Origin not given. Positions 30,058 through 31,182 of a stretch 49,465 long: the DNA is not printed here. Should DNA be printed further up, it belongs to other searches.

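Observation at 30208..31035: Low-GC orphan gene with a HEPN-type RNxxxH motif wedged into the conserved ispD-ispF ... cysS cluster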

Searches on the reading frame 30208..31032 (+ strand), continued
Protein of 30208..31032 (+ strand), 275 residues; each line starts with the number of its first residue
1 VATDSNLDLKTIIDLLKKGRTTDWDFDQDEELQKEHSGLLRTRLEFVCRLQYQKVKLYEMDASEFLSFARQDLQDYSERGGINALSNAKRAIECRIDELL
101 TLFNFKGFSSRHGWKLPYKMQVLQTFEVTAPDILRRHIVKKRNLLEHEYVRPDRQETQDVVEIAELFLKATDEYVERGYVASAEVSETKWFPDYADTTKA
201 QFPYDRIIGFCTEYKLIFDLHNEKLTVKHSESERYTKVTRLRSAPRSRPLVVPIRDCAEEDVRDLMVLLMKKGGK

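Call 33: find_encoding_contigs(protein=P0011, flank=5000, max_places=2)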
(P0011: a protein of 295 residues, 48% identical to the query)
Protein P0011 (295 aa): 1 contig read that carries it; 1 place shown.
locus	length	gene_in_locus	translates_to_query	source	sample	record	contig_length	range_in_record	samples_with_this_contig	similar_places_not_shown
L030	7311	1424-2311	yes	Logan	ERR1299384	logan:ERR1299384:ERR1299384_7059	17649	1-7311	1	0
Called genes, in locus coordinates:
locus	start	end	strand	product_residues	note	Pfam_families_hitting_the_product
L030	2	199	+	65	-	?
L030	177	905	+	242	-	PF01128:IspD, PF02348:CTP_transf_3 (weak), PF12804:NTP_transf_3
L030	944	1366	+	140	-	PF02542:YgbB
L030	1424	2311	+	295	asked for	-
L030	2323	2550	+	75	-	PF15970:HicB-like_2 (weak), PF15919:HicB_lk_antitox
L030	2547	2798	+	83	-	PF07927:HicA_toxin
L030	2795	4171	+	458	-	PF01406:tRNA-synt_1e, PF01921:tRNA-synt_1f (faint), PF09334:tRNA-synt_1g, PF00133:tRNA-synt_1 (weak), PF09190:DALR_2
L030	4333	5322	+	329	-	PF02018:CBM_4_9 (weak)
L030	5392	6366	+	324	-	PF00288:GHMP_kinases_N, PF08544:GHMP_kinases_C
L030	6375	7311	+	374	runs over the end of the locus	PF01073:3Beta_HSD, PF01370:Epimerase, PF02719:Polysacc_synt_2 (weak), PF16363:GDP_Man_Dehyd, PF07993:NAD_binding_4 (weak), PF01370:Epimerase, PF16363:GDP_Man_Dehyd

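Call 34: find_encoding_contigs(protein=P0014, flank=5000, max_places=3)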
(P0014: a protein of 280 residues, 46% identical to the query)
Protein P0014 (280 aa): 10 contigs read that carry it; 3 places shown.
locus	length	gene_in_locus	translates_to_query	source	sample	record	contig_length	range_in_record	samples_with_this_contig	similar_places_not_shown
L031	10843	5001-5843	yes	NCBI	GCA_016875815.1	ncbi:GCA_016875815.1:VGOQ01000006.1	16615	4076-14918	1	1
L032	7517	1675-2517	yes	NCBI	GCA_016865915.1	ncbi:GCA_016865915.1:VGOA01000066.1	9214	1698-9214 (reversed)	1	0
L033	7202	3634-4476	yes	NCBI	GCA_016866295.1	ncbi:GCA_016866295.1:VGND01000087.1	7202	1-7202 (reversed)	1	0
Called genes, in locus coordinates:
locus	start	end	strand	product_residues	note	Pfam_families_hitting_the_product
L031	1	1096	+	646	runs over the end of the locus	PF00682:HMGL-like, PF02436:PYC_OADA, PF25917:BSH_RND (faint), PF00364:Biotin_lipoyl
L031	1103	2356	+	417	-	PF00330:Aconitase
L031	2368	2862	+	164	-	PF06434:Aconitase_2_N, PF00694:Aconitase_C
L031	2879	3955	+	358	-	PF00180:Iso_dh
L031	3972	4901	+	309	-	PF00056:Ldh_1_N, PF03721:UDPG_MGDP_dh_N (faint), PF02866:Ldh_1_C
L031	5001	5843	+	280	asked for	-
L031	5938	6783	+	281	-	PF05681:Fumerase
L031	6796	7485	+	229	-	PF13183:Fer4_8 (faint), PF13534:Fer4_17 (faint), PF00037:Fer4 (faint), PF13237:Fer4_10 (weak), PF12838:Fer4_7, PF13187:Fer4_9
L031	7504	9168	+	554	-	PF00890:FAD_binding_2, PF01266:DAO (faint), PF07992:Pyr_redox_2 (faint)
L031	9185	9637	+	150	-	PF25160:LdpA_Fe-S-bd (faint), PF14697:Fer4_21 (faint), PF13237:Fer4_10 (weak), PF00037:Fer4 (faint), PF12800:Fer4_4 (faint), PF13183:Fer4_8 (weak), PF12838:Fer4_7, PF13187:Fer4_9, +1 more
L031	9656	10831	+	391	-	PF02771:Acyl-CoA_dh_N, PF02770:Acyl-CoA_dh_M, PF00441:Acyl-CoA_dh_1, PF08028:Acyl-CoA_dh_2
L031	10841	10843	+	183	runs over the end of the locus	PF05683:Fumerase_C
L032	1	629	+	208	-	PF00180:Iso_dh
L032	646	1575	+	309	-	PF00056:Ldh_1_N, PF03721:UDPG_MGDP_dh_N (faint), PF02866:Ldh_1_C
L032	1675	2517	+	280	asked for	-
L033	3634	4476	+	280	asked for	-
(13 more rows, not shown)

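Call 35: find_encoding_contigs(protein=P0003, flank=5000, max_places=2)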
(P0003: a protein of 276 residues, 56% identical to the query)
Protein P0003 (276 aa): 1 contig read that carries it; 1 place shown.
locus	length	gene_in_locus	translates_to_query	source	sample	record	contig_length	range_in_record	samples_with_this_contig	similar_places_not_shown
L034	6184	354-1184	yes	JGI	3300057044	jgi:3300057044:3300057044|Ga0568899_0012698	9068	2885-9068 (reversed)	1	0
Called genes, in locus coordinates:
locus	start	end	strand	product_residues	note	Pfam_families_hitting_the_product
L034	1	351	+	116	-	?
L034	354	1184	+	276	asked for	-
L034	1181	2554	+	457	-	PF01406:tRNA-synt_1e, PF01921:tRNA-synt_1f (faint), PF00133:tRNA-synt_1 (faint), PF09334:tRNA-synt_1g, PF09190:DALR_2, PF23493:CysS_C (weak)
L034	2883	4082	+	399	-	PF00009:GTP_EFTU, PF03144:GTP_EFTU_D2, PF03143:GTP_EFTU_D3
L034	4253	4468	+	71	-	PF00584:SecE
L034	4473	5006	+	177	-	PF02357:NusG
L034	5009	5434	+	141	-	PF03946:Ribosomal_L11_N, PF00298:Ribosomal_L11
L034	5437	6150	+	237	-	PF00687:Ribosomal_L1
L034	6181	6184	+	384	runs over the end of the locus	PF00108:Thiolase_N, PF02803:Thiolase_C, PF22691:Thiolase_C_1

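Call 60: fold_search(model_id=the predicted structure, library=viral)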
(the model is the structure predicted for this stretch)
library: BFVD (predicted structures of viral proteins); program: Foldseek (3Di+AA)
matches with E <= 10: 386; with E <= 0.001: 0
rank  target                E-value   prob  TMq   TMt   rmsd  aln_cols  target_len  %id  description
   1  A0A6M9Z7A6            4.5e-02  0.12  0.14  0.09  33.5       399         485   10  Maturation protein [Picornavirales sp.]
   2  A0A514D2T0            5.7e-02  0.09  0.12  0.10  27.7       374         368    8  Maturation protein [Leviviridae sp.]
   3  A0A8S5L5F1            6.7e-02  0.09  0.13  0.10  26.2       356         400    7  Maturation protein [ssRNA phage SRR6960551_4]
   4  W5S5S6                8.2e-02  0.16  0.17  0.19  22.4       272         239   14  F-box domain-containing protein [Pithovirus sibericum]
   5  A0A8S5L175            9.0e-02  0.77  0.14  0.08   6.4        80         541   11  Maturation protein (Fragment) [ssRNA phage SRR7976300_1]
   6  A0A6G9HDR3            1.0e-01  0.06  0.10  0.05  25.6       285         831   15  Uncharacterized protein [Dikerogammarus haemobaphes virus 1]
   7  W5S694                1.2e-01  0.20  0.15  0.18  21.1       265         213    9  Uncharacterized protein [Pithovirus sibericum]
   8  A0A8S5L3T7            1.2e-01  0.08  0.15  0.12  24.6       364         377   11  Maturation protein [ssRNA phage SRR5208575_1]
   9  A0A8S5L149            1.6e-01  0.10  0.17  0.14  24.2       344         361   10  Maturation protein [ssRNA phage SRR5466725_17]
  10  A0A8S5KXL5            1.9e-01  0.07  0.13  0.10  33.4       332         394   11  Maturation protein [ssRNA phage ESE007]
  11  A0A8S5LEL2            2.1e-01  0.10  0.18  0.06  24.9       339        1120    9  Uncharacterized protein [Myoviridae sp. ctBDS4]
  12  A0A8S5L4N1            2.1e-01  0.06  0.12  0.09  30.5       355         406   10  Maturation protein [ssRNA phage SRR6960799_12]
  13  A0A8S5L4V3            2.3e-01  0.05  0.12  0.10  25.7       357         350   11  Maturation protein [ssRNA phage SRR6960509_7]
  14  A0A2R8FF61            2.6e-01  0.14  0.16  0.20  15.8       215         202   10  F-box domain-containing protein [Brazilian cedratvirus IHUMI]
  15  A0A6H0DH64            3.0e-01  0.08  0.15  0.11  26.9       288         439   11  Maturation protein (Fragment) [Mackintosh virus]
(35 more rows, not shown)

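Call 62: find_encoding_contigs(protein=P0005, flank=4000, max_places=2)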
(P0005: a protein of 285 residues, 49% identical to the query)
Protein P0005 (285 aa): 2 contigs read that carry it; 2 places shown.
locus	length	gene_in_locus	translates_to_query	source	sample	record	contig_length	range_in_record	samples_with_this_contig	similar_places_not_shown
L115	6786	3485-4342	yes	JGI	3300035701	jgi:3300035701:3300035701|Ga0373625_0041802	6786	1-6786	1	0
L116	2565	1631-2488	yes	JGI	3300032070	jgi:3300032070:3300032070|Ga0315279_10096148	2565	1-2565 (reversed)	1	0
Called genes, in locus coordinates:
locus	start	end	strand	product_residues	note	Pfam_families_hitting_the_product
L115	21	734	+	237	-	PF00330:Aconitase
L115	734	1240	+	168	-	PF00694:Aconitase_C, PF06434:Aconitase_2_N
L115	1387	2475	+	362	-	PF00180:Iso_dh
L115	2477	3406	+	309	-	PF00056:Ldh_1_N, PF03721:UDPG_MGDP_dh_N (faint), PF02866:Ldh_1_C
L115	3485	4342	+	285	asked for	-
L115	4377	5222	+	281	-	PF05681:Fumerase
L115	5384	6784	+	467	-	?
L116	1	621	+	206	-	?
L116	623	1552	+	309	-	PF00056:Ldh_1_N, PF03721:UDPG_MGDP_dh_N (faint), PF02866:Ldh_1_C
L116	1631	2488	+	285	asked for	-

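Call 63: find_encoding_contigs(protein=P0004, flank=4000, max_places=2)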
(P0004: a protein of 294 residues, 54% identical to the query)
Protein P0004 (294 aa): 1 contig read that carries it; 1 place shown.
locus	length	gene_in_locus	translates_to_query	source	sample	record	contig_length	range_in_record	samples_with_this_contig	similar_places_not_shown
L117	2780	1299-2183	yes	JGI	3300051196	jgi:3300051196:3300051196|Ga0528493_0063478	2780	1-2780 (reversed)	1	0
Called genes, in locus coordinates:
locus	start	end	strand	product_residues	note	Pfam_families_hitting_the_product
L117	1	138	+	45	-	?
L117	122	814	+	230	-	PF01128:IspD, PF12804:NTP_transf_3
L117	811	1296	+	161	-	PF02542:YgbB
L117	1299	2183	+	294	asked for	-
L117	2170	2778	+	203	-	?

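Call 64: find_encoding_contigs(protein=P0033, flank=4000, max_places=2)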
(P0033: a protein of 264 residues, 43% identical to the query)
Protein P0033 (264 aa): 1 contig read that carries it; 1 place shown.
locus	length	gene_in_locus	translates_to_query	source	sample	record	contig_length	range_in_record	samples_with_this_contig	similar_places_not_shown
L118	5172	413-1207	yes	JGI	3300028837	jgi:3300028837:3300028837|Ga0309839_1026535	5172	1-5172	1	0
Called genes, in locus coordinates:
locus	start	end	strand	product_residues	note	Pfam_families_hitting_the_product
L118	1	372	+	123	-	?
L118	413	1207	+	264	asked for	-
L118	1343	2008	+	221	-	-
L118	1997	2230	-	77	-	-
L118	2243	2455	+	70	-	-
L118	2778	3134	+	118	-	PF01909:NTP_transf_2, PF18765:Polbeta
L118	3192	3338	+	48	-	-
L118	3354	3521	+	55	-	PF00475:IGPD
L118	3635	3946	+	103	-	PF05597:Phasin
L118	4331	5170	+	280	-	?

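Call 65: find_encoding_contigs(protein=P0053, flank=4000, max_places=2)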
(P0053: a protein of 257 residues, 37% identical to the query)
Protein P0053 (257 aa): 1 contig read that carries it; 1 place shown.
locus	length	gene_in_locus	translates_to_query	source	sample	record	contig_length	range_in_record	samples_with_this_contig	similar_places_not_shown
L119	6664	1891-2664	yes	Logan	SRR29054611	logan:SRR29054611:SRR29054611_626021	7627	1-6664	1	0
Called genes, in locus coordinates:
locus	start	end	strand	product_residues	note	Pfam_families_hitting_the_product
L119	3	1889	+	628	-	?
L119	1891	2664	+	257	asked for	-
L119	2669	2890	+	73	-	PF01455:HupF_HypC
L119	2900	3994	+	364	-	PF01924:HypD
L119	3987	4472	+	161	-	PF00293:NUDIX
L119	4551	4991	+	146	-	PF00293:NUDIX, PF14815:NUDIX_4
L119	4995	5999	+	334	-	PF00586:AIRS, PF02769:AIRS_C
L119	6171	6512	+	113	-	PF01155:HypA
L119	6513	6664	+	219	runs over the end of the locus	PF02492:cobW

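Call 73: list_cluster_members(proteins=[window:30208-31032:+, window:31032-32462:+, window:29724-30203:+])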
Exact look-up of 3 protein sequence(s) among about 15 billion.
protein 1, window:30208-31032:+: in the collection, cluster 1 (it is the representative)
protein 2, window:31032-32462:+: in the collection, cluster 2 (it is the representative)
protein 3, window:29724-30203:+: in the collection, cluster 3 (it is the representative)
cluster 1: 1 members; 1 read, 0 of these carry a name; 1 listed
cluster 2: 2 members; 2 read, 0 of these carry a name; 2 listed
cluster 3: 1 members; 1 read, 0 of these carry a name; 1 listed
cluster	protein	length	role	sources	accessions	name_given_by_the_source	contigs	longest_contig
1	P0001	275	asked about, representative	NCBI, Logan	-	-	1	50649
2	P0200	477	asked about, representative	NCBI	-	-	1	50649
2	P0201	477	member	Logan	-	-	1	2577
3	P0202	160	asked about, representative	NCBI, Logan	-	-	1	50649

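Call 74: search_dna_similar(query=window:30208-31032:+, collection=phages, mode=protein, max_evalue=0.001, max_rows=15)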
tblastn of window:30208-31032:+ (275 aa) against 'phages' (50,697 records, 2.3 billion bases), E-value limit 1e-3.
No match.
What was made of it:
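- Tried and rejected: The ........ phage search found no match (call 74).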
